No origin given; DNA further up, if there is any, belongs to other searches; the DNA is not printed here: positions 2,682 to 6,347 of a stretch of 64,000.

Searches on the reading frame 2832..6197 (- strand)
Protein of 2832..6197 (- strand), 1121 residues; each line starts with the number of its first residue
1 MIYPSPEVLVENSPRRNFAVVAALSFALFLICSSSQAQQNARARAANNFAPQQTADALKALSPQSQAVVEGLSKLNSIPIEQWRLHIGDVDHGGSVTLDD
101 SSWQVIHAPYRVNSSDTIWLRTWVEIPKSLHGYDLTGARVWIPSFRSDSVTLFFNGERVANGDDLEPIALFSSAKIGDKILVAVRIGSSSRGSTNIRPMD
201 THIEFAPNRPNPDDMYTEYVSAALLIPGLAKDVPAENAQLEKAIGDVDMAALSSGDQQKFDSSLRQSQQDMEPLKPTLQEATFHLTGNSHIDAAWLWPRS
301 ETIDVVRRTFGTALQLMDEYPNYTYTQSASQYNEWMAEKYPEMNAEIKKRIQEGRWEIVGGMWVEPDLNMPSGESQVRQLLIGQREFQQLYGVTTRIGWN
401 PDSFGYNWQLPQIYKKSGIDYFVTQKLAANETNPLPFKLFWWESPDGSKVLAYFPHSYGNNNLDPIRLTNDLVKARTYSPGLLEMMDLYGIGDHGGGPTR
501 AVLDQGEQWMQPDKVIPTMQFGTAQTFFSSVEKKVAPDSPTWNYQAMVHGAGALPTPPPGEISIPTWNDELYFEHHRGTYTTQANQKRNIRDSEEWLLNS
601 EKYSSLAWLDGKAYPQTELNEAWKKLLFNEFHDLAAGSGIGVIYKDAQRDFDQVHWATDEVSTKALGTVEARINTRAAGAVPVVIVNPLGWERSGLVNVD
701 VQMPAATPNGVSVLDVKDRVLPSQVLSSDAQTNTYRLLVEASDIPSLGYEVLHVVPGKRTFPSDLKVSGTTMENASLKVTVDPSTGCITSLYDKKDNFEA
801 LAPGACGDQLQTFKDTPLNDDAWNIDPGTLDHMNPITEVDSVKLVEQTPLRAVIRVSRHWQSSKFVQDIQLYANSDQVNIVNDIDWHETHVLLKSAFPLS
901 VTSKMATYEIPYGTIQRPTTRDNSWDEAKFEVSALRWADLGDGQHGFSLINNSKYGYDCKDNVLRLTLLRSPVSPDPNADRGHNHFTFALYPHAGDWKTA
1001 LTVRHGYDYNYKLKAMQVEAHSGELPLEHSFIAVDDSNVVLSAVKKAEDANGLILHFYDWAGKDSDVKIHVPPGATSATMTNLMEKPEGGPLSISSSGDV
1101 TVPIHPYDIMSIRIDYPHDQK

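Call 8: search_protein_families(library=ncbifam, proteins=[window:2832-6197:-], max_evalue=1e-10)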
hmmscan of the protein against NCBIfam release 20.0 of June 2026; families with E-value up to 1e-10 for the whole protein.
window:2832-6197:- (1121 aa): 1 family
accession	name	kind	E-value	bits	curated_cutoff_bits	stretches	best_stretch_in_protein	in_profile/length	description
NF007331.0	PRK09819.1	equivalog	7.6e-42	143.2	1138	2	281-453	4-174/885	mannosylglycerate hydrolase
